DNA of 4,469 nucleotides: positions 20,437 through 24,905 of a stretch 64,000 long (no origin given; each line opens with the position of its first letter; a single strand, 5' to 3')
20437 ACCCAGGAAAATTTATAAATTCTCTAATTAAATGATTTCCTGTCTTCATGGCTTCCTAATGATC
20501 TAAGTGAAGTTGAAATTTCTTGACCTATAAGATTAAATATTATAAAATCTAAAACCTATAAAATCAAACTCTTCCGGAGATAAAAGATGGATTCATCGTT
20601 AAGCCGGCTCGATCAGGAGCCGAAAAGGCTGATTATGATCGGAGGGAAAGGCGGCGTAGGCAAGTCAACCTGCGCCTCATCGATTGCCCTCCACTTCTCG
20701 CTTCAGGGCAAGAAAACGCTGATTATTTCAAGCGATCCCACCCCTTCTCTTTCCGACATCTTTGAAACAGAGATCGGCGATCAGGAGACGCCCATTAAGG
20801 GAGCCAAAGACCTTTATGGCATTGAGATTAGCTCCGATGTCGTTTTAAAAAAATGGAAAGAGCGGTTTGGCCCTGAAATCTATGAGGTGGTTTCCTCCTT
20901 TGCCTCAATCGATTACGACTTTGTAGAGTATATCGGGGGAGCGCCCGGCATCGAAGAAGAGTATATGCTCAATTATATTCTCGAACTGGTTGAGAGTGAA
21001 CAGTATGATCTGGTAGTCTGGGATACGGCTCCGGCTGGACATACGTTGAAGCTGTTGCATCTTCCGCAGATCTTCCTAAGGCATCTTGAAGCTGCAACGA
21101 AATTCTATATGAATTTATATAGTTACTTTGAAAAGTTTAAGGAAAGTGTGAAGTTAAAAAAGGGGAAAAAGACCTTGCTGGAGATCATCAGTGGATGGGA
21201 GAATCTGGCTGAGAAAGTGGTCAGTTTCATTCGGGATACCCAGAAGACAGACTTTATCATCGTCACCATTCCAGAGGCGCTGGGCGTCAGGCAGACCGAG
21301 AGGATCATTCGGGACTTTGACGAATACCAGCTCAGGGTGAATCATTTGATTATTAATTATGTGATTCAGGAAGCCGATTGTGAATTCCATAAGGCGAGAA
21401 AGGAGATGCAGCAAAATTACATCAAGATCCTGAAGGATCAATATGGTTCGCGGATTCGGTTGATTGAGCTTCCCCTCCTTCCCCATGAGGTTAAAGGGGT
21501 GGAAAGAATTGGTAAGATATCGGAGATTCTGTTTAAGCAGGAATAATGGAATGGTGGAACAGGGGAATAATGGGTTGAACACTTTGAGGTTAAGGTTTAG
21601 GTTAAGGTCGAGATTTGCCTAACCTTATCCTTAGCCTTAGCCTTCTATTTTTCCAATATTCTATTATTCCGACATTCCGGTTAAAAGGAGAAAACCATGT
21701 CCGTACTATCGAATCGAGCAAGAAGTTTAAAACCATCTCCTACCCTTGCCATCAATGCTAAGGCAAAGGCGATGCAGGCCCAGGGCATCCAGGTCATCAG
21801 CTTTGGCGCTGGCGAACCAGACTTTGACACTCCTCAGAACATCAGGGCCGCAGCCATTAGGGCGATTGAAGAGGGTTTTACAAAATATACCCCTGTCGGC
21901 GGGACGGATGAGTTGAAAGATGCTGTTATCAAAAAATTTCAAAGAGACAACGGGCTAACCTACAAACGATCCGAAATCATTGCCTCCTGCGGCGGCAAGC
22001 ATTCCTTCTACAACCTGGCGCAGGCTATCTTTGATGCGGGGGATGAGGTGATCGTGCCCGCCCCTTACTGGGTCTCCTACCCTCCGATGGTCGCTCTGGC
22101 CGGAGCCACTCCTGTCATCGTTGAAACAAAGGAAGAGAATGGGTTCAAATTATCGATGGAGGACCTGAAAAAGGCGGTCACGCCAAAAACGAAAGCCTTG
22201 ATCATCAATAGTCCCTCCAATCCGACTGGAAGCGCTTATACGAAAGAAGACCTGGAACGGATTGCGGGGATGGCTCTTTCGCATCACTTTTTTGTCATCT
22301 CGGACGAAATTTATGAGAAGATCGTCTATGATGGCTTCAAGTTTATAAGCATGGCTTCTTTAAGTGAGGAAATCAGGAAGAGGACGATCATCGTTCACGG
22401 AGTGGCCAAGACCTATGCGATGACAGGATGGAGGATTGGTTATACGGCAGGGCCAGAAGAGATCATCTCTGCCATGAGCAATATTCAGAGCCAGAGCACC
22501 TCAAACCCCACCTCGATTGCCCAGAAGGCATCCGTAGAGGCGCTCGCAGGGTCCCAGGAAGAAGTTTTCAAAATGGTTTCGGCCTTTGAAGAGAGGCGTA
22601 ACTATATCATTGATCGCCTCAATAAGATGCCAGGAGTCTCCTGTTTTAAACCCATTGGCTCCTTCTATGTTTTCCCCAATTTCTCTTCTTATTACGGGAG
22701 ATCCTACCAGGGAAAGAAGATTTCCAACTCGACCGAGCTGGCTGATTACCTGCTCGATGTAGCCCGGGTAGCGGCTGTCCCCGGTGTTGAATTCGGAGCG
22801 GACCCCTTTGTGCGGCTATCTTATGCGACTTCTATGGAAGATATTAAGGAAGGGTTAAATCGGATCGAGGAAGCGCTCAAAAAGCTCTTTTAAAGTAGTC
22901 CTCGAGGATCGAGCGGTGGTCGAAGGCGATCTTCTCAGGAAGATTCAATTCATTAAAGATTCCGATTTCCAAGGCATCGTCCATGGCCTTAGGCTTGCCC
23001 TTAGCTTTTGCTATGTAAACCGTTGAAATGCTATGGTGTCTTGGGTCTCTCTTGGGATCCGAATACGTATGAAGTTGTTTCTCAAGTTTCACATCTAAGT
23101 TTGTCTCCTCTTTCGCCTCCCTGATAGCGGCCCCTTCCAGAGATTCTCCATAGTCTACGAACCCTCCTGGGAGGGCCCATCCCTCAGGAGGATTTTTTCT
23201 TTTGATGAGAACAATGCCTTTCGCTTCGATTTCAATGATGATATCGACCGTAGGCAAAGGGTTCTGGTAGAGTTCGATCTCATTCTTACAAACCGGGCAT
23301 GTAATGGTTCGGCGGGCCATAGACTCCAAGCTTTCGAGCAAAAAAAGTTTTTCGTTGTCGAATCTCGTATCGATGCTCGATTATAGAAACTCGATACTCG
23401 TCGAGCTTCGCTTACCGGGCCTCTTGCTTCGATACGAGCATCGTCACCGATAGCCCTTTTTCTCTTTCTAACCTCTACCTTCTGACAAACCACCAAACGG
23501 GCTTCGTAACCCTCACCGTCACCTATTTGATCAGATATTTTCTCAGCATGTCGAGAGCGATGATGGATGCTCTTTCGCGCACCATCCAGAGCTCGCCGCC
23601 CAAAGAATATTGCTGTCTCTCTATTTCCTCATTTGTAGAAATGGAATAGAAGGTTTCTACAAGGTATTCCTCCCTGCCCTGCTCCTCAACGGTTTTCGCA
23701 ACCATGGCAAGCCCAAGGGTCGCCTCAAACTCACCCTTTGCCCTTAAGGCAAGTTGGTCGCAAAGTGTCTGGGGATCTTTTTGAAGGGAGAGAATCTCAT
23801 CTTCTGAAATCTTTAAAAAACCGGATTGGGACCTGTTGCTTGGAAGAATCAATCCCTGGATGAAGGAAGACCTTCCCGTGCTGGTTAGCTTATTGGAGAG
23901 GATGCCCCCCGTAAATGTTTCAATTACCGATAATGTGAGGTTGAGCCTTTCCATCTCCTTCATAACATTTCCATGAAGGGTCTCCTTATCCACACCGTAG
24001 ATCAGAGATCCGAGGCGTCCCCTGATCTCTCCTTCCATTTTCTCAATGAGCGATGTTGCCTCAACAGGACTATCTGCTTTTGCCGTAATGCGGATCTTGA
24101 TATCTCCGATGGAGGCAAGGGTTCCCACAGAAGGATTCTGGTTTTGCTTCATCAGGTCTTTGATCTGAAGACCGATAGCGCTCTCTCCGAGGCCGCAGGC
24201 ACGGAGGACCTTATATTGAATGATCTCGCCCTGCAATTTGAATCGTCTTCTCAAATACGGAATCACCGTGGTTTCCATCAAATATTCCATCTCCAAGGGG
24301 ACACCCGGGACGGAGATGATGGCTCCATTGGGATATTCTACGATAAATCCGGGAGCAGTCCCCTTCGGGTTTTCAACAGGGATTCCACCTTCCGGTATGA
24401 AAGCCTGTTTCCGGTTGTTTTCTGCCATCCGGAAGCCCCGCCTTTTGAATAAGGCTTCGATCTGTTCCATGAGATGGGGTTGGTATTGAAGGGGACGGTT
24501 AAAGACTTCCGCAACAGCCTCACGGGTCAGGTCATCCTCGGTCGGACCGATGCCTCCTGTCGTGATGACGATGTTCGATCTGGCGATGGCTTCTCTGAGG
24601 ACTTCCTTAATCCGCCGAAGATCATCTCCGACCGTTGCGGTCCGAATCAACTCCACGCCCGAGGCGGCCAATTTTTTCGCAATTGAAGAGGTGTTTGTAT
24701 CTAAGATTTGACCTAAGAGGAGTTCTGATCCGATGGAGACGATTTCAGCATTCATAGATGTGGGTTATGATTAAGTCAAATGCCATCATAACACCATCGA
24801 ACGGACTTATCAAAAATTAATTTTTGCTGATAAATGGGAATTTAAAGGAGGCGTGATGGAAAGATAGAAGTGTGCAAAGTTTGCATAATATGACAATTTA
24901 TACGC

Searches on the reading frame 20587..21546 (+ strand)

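Call 64: search_protein_families(library=ncbifam, proteins=[window:20587-21546:+], max_evalue=0.0001)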
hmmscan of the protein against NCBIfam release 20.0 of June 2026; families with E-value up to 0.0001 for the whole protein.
window:20587-21546:+ (319 aa): 15 families
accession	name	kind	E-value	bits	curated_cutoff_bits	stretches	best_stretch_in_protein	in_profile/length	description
TIGR00345.1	GET3_arsA_TRC40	subfamily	1.2e-68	231.8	135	1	17-315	1-297/299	TRC40/GET3/ArsA family transport-energizing ATPase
NF041417.1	ArsA_halo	exception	6.1e-40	137.5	800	1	11-318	10-295/617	arsenical pump-driving ATPase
TIGR04291.1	arsen_driv_ArsA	equivalog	8.5e-31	107.3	650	1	14-171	4-162/565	arsenical pump-driving ATPase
NF053622.1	ATPseBagAMYCTU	equivalog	1.7e-14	54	400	1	10-158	4-160/325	ATPase BagA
NF050088.1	Get3_fold_NosAFP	equivalog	3.1e-14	52.7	325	1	19-163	8-149/364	Get3/ArsA fold putative tail anchor-mediating ATPase NosAFP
NF053621.1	ATPseBagBMYCTU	equivalog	1.7e-12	47.1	521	1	8-169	7-170/371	ATPase BagB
NF041546.1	ParA_partition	equivalog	5.6e-08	32.6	180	1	19-65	6-52/203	ParA family partition ATPase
TIGR01968.1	minD_bact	equivalog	9.8e-08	31.6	212.9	0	15-50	4-39/261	septum site-determining protein MinD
NF041136.1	MrpORP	equivalog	1.2e-07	31.4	450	1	13-60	6-54/365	iron-sulfur cluster carrier protein MrpORP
TIGR01007.1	eps_fam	subfamily_domain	1.1e-06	28.3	108.05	0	11-60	16-66/204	polysaccharide biosynthesis tyrosine autokinase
TIGR01281.1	DPOR_bchL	equivalog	5.6e-06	25.9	345.15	1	16-52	3-39/268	ferredoxin:protochlorophyllide reductase (ATP-dependent) iron-sulfur ATP-binding protein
NF009701.0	PRK13230.1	subfamily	9.9e-06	24.8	350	1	16-52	4-40/291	nitrogenase reductase-like protein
NF033200.1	F430_CfbC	exception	1.8e-05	24.2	402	1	16-52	3-39/260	Ni-sirohydrochlorin a,c-diamide reductive cyclase ATP-dependent reductase subunit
TIGR03371.1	cellulose_yhjQ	equivalog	5.5e-05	22.8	157.85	0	13-59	2-48/246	cellulose biosynthesis protein BcsQ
TIGR03453.1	partition_RepA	equivalog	6.4e-05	22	348.45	0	18-60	110-152/387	plasmid partitioning protein RepA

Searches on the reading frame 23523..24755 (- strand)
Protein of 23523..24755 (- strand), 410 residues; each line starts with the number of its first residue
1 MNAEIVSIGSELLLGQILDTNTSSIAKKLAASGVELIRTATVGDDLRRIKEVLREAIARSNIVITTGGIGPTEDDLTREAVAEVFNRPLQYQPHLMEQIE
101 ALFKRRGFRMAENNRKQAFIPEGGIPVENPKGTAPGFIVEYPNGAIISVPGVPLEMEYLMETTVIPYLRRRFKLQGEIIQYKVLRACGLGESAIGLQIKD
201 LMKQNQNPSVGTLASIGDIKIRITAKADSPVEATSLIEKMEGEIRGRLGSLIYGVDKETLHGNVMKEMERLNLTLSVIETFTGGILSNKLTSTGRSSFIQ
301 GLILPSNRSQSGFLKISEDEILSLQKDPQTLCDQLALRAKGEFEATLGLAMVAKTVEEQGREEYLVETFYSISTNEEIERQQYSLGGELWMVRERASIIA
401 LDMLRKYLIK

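Call 38: search_protein_families(library=pfam, proteins=[window:23523-24755:-], max_evalue=0.001)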
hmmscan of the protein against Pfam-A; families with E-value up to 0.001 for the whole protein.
window:23523-24755:- (410 aa): 3 families
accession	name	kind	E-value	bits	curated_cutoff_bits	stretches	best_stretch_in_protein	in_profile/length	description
PF00994.29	MoCF_biosynth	-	7.9e-38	129.8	26.6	1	4-169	1-143/144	Probable molybdopterin binding domain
PF18146.6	CinA_KH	-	1.7e-20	73.3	27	1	182-254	2-73/73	Damage-inducible protein CinA KH domain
PF02464.23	CinA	-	5.4e-12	46.1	23.5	1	258-408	2-155/155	Competence-damaged protein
